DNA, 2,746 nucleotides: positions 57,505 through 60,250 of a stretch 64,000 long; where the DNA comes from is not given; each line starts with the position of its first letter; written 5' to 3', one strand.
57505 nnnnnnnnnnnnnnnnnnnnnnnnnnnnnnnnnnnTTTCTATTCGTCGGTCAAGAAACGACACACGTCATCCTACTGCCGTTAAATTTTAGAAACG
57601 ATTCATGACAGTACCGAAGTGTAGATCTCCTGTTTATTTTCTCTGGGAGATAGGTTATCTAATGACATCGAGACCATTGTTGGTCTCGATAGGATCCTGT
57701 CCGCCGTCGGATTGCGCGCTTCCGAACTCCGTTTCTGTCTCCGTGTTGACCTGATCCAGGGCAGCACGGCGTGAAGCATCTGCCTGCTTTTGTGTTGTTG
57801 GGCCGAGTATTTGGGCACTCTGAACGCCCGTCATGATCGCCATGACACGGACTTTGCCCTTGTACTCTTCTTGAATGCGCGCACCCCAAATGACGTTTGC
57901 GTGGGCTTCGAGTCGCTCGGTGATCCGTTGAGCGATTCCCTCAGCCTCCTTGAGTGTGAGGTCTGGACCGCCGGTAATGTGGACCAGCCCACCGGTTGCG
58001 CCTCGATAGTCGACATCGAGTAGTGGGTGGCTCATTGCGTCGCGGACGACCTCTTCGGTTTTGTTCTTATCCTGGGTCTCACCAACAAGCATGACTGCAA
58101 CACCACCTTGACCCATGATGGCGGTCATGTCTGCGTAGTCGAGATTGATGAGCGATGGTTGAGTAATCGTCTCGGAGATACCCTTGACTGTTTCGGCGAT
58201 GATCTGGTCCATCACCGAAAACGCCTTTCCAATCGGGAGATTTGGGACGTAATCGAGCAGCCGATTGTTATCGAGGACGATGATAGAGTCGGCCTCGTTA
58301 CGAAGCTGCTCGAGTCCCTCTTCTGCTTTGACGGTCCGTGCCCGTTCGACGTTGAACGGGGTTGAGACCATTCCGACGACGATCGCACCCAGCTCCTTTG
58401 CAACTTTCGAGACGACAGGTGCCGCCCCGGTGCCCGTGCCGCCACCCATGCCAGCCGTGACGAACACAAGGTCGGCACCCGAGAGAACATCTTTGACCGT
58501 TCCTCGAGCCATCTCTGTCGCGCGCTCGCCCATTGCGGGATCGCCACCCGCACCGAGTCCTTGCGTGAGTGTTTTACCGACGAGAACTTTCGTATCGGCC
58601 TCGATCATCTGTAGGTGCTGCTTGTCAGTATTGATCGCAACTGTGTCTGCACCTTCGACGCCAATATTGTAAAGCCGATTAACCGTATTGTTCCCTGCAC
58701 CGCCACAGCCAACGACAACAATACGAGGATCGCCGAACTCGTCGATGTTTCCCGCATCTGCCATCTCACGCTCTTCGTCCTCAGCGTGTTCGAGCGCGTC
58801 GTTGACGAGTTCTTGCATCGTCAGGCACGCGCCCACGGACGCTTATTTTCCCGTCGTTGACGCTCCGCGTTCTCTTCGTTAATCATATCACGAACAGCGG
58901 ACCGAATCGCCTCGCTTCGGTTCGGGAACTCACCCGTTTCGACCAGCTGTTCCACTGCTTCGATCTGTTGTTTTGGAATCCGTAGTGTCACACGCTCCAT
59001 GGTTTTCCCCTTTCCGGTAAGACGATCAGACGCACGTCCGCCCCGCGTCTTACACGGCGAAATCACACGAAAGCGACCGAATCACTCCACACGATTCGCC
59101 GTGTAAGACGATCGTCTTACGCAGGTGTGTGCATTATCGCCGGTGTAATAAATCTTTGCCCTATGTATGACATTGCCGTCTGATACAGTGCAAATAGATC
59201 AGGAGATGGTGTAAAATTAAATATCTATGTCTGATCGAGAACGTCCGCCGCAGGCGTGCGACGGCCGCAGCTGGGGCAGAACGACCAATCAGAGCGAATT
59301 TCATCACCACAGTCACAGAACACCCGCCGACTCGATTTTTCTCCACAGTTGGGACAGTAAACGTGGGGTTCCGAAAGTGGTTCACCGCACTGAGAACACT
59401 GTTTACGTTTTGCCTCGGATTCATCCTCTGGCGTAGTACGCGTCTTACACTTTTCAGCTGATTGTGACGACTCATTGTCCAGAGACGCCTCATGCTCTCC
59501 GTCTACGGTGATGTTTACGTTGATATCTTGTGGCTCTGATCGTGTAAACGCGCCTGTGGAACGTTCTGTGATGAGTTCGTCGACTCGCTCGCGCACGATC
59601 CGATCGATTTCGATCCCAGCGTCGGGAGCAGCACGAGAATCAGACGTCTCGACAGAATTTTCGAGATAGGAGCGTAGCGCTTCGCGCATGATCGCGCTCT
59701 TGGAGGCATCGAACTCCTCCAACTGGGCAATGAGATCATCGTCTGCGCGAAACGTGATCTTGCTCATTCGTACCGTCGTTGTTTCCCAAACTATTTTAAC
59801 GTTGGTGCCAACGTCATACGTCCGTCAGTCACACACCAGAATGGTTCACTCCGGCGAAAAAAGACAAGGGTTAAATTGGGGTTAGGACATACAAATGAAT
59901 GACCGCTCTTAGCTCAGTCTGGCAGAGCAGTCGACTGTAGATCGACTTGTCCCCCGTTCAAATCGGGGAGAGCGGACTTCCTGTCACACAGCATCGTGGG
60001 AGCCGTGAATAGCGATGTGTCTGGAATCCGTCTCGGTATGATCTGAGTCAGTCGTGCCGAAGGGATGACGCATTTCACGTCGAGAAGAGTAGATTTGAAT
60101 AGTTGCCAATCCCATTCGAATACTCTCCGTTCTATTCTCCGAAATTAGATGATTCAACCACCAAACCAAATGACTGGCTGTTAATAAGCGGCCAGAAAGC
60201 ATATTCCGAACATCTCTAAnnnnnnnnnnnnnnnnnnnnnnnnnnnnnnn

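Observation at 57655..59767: cdrL-cdrS-ftsZ2 division-regulator locus with nested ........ palindromes in the 224-bp spacer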

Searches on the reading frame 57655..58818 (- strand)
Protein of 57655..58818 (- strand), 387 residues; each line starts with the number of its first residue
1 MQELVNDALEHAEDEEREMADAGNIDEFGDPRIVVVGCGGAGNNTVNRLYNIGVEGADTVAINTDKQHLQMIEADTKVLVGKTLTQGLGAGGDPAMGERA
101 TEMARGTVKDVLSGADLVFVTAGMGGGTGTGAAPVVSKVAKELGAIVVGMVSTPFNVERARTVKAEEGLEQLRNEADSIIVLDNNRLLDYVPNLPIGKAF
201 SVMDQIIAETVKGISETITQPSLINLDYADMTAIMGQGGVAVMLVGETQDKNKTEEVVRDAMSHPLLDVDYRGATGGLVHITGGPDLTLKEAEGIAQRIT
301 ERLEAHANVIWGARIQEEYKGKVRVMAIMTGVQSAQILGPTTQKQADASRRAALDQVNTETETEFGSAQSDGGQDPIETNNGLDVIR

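Call 5: search_protein_families(library=pfam, proteins=[window:57655-58818:-], max_evalue=0.01)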
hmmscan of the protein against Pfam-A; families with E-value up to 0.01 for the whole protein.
window:57655-58818:- (387 aa): 2 families
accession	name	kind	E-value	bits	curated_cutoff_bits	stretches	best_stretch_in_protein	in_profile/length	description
PF00091.31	Tubulin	-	7.9e-44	150.6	33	1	32-190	1-188/190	Tubulin/FtsZ family, GTPase domain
PF12327.13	FtsZ_C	-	2.9e-36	124.1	27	1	239-333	1-95/95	FtsZ family, C-terminal domain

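Call 58: search_protein_families(library=ncbifam, proteins=[window:57655-58818:-], max_evalue=0.001)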
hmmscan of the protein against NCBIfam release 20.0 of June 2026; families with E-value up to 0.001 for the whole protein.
window:57655-58818:- (387 aa): 1 family
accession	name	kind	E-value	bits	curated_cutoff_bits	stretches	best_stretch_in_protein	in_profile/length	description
TIGR00065.1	ftsZ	equivalog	1.4e-121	406.1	295.2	1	16-351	3-344/353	cell division protein FtsZ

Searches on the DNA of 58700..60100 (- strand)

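Call 16: search_rna_families(source=window, start=58700, end=60100, threshold=evalue, max_evalue=10)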
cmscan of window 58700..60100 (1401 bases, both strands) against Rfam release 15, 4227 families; matches with E-value up to 10: 5.
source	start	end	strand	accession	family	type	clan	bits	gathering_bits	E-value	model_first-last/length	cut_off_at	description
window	59903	59976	+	RF00005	tRNA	Gene; tRNA;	CL00001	60.2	29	3.5e-12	1-71/71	no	tRNA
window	59739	59816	-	RF02227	sX8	Gene; sRNA;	-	21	50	0.22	1-82/82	no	Proteobacterial sRNA sX8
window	59041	59115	-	RF00241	mir-8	Gene; miRNA;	CL00138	18.1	47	1.1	1-72/72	no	mir-8/mir-141/mir-200 microRNA precursor family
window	58888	58956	-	RF01939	mir-761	Gene; miRNA;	-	15.8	82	6.4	1-65/65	no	mir-761 microRNA precursor family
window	59200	59266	+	RF01222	sn2417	Gene; snRNA; snoRNA; CD-box;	-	15.1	80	4.4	1-123/123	no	Small nucleolar RNA sn2417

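Call 72: build_rna_model(alignment_id=A4, structure=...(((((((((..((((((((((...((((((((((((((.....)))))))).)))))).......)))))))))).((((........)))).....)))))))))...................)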
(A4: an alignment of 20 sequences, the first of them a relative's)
Model R1 built from alignment A4 (20 sequences, 128 columns); structure: as given.
model positions 121; base pairs 37; branch points 1; effective number of sequences 1.12; information 0.59 bits per position. Calibrated on 0.2 Mb of random sequence (short: E-values are rough).
structure used (alignment columns):
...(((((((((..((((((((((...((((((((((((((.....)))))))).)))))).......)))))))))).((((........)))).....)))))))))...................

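Call 73: search_with_rna_model(model_id=R1, sources=[window, L001, L002, L003, L005, L006, L007, L008, L015, L017, L018, L020, L021, L028, L029, L031, L032, L033, L035, L037, L038, L039, L040, L041, L043, L044, L045, L046, L047, L048, L051, L053, L054, L059, L060, L061, L062, L063, L067, L070, L072, L073, L074, L075, L076, L077, L078, L080], max_evalue=0.01, make_alignment=true)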
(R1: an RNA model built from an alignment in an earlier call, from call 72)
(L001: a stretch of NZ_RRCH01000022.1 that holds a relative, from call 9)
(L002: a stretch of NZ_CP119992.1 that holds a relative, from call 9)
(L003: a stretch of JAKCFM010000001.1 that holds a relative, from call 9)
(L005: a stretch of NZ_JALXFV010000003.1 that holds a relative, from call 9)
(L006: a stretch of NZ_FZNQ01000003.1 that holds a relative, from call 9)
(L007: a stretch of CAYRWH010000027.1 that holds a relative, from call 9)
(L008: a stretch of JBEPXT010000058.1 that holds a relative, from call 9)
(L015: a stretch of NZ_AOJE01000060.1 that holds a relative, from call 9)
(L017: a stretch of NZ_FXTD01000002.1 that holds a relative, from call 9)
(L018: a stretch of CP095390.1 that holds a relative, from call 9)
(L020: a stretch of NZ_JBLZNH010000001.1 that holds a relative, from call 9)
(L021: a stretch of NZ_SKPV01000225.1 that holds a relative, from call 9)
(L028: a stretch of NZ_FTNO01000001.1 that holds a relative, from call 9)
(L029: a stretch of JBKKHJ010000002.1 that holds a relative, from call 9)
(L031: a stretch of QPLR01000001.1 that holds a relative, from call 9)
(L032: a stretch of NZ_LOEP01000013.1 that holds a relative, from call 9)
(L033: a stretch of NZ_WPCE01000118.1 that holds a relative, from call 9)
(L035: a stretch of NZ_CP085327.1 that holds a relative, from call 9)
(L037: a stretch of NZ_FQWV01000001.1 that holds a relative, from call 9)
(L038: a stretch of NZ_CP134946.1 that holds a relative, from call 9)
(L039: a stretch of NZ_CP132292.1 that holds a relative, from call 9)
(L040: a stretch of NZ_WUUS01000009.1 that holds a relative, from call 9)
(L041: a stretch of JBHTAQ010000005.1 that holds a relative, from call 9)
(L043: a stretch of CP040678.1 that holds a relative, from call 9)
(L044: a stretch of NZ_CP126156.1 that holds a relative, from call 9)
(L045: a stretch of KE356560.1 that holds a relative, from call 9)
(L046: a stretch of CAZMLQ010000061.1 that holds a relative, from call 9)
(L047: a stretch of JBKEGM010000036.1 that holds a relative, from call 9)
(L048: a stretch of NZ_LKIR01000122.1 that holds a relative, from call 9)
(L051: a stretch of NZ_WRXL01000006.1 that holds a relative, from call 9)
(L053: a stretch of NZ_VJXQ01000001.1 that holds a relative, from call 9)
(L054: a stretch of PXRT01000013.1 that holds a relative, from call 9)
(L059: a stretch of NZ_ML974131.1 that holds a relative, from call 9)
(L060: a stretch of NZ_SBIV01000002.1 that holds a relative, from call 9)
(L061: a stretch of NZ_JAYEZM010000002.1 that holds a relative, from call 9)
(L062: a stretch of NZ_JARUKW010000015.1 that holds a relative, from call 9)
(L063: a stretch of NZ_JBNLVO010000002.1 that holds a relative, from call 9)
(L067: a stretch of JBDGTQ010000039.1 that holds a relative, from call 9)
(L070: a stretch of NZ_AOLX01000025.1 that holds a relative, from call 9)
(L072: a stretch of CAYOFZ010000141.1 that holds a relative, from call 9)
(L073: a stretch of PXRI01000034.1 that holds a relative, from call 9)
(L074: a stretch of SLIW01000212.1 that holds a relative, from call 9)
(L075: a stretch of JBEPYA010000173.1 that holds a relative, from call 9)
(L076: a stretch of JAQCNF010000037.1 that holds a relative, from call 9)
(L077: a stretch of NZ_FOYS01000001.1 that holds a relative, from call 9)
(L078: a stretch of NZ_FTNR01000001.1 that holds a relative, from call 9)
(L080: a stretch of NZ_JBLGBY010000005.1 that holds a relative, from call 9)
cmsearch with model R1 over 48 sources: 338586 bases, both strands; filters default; matches with E-value up to 0.01: 50.
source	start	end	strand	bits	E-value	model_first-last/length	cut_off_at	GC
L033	2883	3003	+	131.3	1.4e-30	1-121/121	no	0.64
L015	2883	3003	+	126.4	2.5e-29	1-121/121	no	0.63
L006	2883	3004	+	108.1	1.1e-24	1-121/121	no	0.64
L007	1462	1582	+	104.6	8.1e-24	1-121/121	no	0.65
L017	2878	3000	+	99.7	1.4e-22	1-121/121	no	0.64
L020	2888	3004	+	89.4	5.6e-20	1-121/121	no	0.6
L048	2882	3001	+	81.5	5.8e-18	1-121/121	no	0.63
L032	2877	3001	+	74.3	3.9e-16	1-121/121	no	0.64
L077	2880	3001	+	72.1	1.4e-15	1-121/121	no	0.61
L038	2879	3001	+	67.6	1.9e-14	1-121/121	no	0.61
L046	2878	3001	+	67.1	2.5e-14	1-121/121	no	0.71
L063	2883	3001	+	64.5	1.2e-13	1-121/121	no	0.61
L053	2880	3003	+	64.2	1.4e-13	1-121/121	no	0.62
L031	2880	3001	+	59.5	2.2e-12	1-121/121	no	0.62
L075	2873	2999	+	52.3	1.5e-10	1-121/121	no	0.6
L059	2878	3000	+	51.9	1.8e-10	1-121/121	no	0.54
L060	2876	3000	+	51.8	1.9e-10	1-121/121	no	0.61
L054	2866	3003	+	51.4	2.3e-10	1-121/121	no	0.57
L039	2879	3003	+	49.1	9.2e-10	1-121/121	no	0.6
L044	2892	3001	+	47.4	2.5e-09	1-121/121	no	0.63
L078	2873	3001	+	44.9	1e-08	1-121/121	no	0.57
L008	2879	3003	+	44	1.7e-08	1-121/121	no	0.63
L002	2869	2990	+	43.8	2.1e-08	1-121/121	no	0.64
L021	2867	2981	+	43.6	2.3e-08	1-121/121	no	0.68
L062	2872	3001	+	43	3.3e-08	1-121/121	no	0.62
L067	2898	3003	+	42.9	3.4e-08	1-121/121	no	0.67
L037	2894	3003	+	42.3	4.8e-08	1-121/121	no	0.62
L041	2870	3001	+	40.1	1.7e-07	1-121/121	no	0.58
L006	2856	2967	-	39.5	2.4e-07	1-121/121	no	0.62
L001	921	1045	+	38.2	5.2e-07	1-121/121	no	0.57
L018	2872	3001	+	37.9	6.4e-07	1-121/121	no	0.62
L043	2868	3003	+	37.6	7.3e-07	1-121/121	no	0.52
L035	2873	2990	+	37.4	8.4e-07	1-121/121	no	0.56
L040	2897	3003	+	37.3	9.1e-07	1-121/121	no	0.65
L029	2870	3001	+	36.5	1.5e-06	1-121/121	no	0.57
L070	2863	2997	+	33.3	9.3e-06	1-121/121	no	0.62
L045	2879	3001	+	31.4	2.8e-05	1-121/121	no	0.47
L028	2874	2991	+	31.2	3.1e-05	1-121/121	no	0.53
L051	2864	3000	+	30.6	4.3e-05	1-121/121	no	0.62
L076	2884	3001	+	30.5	4.7e-05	1-121/121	no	0.49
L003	2872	3003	+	30.1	5.7e-05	1-121/121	no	0.57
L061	2868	2991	+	29.2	0.0001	1-121/121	no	0.6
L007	1435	1544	-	26.1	0.00063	1-121/121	no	0.63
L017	2851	2961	-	26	0.00064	1-121/121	no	0.63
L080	2866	2988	+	25.4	0.00093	1-121/121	no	0.59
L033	2856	2967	-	25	0.0011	1-121/121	no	0.62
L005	2868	2998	+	24.9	0.0012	1-121/121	no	0.6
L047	2872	2999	+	22.7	0.0045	1-121/121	no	0.58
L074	1252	1391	+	21.3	0.0097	1-121/121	no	0.71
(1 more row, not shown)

Alignment A5: 50 matches aligned to the model, 272 columns, each read 5' to 3' on its own strand. Consensus structure (alignment columns), stored with it:
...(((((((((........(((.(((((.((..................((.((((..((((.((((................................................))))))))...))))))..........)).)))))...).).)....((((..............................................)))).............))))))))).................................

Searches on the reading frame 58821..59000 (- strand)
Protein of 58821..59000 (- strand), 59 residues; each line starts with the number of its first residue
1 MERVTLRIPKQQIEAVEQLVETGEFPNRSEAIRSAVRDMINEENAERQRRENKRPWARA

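Call 5: search_protein_families(library=pfam, proteins=[window:58821-59000:-], max_evalue=0.01)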
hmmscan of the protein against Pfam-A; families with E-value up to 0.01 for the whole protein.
window:58821-59000:- (59 aa): 4 families
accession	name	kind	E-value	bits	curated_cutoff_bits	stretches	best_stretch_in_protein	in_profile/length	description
PF01402.27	RHH_1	-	3.5e-08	33.6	20.5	1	3-38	1-35/39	Ribbon-helix-helix protein, copG family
PF17723.7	RHH_8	-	0.00017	22.1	25.4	1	2-48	4-50/119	Ribbon-Helix-Helix transcriptional regulator family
PF05227.19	CHASE3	-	0.00036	20.9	28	1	10-52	94-137/138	CHASE3 domain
PF23434.1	DUF7120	-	0.00054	20.3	27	1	1-34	1-34/70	Family of unknown function (DUF7120)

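Call 9: find_related_loci(query=window:58821-59000:-, collection=genome_contigs, flank=3000)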
Query window:58821-59000:- (59 aa) in genome_contigs; peptide patterns used: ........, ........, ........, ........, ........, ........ (x = any residue, [..] = any of these).
599 stretches matched a pattern (row limit reached: there are more); 239 encode a relative of the query (tblastn E <= 1e-3); the best 80 are kept; 80 distinct loci.
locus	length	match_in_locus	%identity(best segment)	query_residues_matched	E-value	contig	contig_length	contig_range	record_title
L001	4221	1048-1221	95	1-58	9e-32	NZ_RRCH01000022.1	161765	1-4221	Halocatena pleomorpha strain SPP-AMP-1 SPP-M1-1.IonXpress_2017_trimmed_contig_22, whole genome shotgun sequence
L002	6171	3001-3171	86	1-59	8e-30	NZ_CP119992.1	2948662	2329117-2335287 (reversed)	Halomarina halobia strain PSR21 chromosome, complete genome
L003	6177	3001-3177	88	1-59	4e-29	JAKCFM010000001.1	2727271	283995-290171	Halobacteriales archaeon YIM A00013 Contig00001, whole genome shotgun sequence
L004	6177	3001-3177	88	1-59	4e-29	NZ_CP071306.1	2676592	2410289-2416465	Actinarchaeum halophilum strain YIM 93972 chromosome 1, complete sequence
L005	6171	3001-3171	81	1-59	9e-27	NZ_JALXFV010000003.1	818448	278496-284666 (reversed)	Halomarina rubra strain ZS-47-S platanus_K_default_3, whole genome shotgun sequence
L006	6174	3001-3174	76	1-58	5e-26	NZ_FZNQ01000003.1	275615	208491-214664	Halorubrum vacuolatum strain DSM 8800, whole genome shotgun sequence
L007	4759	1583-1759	75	1-59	6e-26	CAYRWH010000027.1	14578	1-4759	MAG TPA_asm: uncultured Halobellus sp. isolate binchicken_co32_335 genome assembly, contig: NODE_6777_length_14578_cov_2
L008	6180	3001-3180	78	1-58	8e-26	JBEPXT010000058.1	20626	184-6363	MAG: Salinigranum sp. isolate 02_S197.semibin_refined.075 NODE_339_length_20626_cov_3.452510, whole genome shotgun seque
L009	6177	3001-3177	75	1-59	6e-26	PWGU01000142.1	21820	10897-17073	MAG: Halorubrum sp. isolate T1Sed10_15 T1-Sed10-C1925, whole genome shotgun sequence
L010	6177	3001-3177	75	1-59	1e-25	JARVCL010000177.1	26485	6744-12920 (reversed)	MAG: Halorubrum sp. isolate HSM1 contig-100_554, whole genome shotgun sequence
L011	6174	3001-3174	76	1-58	2e-25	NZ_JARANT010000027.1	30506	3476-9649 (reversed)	Halorubrum sp. Boch-26 contig_27, whole genome shotgun sequence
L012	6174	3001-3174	76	1-58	2e-25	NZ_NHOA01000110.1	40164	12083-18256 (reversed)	Halorubrum persicum strain C49 contig0011, whole genome shotgun sequence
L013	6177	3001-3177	75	1-59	3e-25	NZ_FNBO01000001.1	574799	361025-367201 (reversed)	Halorubrum xinjiangense strain CGMCC 1.3527, whole genome shotgun sequence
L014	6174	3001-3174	76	1-58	2e-25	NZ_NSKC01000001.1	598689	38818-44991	Halorubrum salipaludis strain WN019 contig1, whole genome shotgun sequence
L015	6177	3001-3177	75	1-59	3e-25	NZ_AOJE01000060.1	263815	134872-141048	Halorubrum saccharovorum DSM 1137 contig_60, whole genome shotgun sequence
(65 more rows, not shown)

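Call 39: find_homologous_proteins(query=window:58821-59000:-, max_evalue=0.001)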
Query window:58821-59000:- (59 aa): 998 proteins with E <= 0.001 among 998 candidates; the best 120 are listed.
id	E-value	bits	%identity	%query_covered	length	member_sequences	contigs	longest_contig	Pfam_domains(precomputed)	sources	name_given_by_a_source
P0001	9.5e-29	114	98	100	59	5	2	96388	PF23434.2,PF01402.28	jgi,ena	jgi:antitoxin ParD1/3/4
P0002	1.5e-28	114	100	100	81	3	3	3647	PF01402.28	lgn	-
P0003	7.6e-26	105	93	100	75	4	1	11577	PF23434.2,PF01402.28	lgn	-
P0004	5.8e-24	100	90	100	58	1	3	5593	PF23434.2,PF01402.28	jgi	jgi:Arc/MetJ-type ribon-helix-helix transcriptional regulator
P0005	7.1e-24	99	88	100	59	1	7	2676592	PF23434.2,PF01402.28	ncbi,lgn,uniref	ncbi:ribbon-helix-helix domain-containing protein [Halocatena halophila]|uniref:ribbon-helix-helix d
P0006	2.3e-23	98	90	98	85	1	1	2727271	PF01402.28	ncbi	-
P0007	2.9e-23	97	88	98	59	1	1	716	PF23434.2,PF01402.28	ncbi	-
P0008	4.3e-23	97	86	100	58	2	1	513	PF23434.2,PF01402.28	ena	-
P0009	5.7e-23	97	87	100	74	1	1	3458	PF23434.2,PF01402.28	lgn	-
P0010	5.9e-23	96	85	100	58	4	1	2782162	PF23434.2,PF01402.28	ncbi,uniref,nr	ncbi:ribbon-helix-helix domain-containing protein [Halomarina ordinaria]|uniref:Ribbon-helix-helix d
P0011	7.6e-23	96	86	100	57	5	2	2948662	PF23434.2,PF01402.28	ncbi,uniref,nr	ncbi:ribbon-helix-helix domain-containing protein [Halomarina halobia]|uniref:Ribbon-helix-helix dom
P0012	8.5e-23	96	86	100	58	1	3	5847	PF17723.8,PF23434.2,PF01402.28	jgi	jgi:Arc/MetJ-type ribon-helix-helix transcriptional regulator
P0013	5.6e-22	93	83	100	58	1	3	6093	PF23434.2,PF01402.28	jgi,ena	jgi:Arc/MetJ-type ribon-helix-helix transcriptional regulator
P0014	5.7e-22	93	85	100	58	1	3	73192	PF23434.2,PF01402.28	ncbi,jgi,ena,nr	ncbi:ribbon-helix-helix protein, CopG family [Halobacteriales archaeon QS_5_70_17]|jgi:Arc/MetJ-type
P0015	7.7e-22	93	83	100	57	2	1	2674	PF23434.2,PF01402.28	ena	-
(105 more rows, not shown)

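Call 58: search_protein_families(library=ncbifam, proteins=[window:58821-59000:-], max_evalue=0.001)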
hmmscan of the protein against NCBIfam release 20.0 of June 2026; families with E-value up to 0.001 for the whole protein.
window:58821-59000:- (59 aa): 7 families
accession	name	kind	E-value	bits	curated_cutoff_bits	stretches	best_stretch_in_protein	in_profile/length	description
NF058555.1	TransRegCdrSHalo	equivalog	6.9e-33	112.4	100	1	1-58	1-60/61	transcriptional regulator CdrS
NF002815.0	PRK02967.1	equivalog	1.3e-07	31.7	83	1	1-50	1-50/139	nickel-responsive transcriptional regulator NikR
NF003381.0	PRK04460.1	equivalog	2.4e-06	27.7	105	1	2-51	5-54/139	nickel-responsive transcriptional regulator NikR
NF041551.1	YlcI_YnfO_N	subfamily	2.5e-06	27.4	30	1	3-40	4-39/42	YlcI/YnfO family protein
TIGR02793.1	nikR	equivalog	1.7e-05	25.1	175.45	1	2-49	1-48/129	nickel-responsive transcriptional regulator NikR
TIGR02606.1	antidote_CC2985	hypoth_equivalog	2.1e-05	24.5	46.2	1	9-47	7-45/70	type II toxin-antitoxin system ParD family antitoxin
NF002169.0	PRK01002.1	subfamily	0.00016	21.7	111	1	1-42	4-45/141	nickel responsive regulator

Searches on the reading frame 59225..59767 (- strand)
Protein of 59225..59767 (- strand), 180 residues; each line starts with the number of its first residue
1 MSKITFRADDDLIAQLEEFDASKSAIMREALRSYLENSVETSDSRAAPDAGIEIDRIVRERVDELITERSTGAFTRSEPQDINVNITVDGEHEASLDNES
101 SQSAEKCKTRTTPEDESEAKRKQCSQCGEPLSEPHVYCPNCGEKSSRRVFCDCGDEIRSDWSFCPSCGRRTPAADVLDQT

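Call 5: search_protein_families(library=pfam, proteins=[window:59225-59767:-], max_evalue=0.01)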
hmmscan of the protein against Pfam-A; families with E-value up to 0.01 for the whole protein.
window:59225-59767:- (180 aa): 6 families
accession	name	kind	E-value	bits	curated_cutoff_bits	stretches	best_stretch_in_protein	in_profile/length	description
PF13248.11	Zn_ribbon_3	-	1.1e-09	37.8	27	2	135-151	2-19/26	zinc-ribbon domain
PF12773.13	DZR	-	1.6e-09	38.2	27.3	2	124-168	1-45/45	Double zinc ribbon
PF24252.1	CdrL_M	-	1.8e-09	38.2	27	1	54-103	10-64/77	CdrL-like, middle region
PF13240.11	Zn_Ribbon_1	-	7.5e-09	35.5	25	2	124-143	2-21/23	zinc-ribbon domain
PF17032.10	Zn_ribbon_15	-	5.5e-05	24.3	28.9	1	104-142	40-73/73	zinc-ribbon family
PF01402.27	RHH_1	-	0.0024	18.2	20.5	1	4-36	2-38/39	Ribbon-helix-helix protein, copG family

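Call 58: search_protein_families(library=ncbifam, proteins=[window:59225-59767:-], max_evalue=0.001)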
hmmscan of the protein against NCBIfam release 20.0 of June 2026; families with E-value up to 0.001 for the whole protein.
window:59225-59767:- (180 aa): 0 families
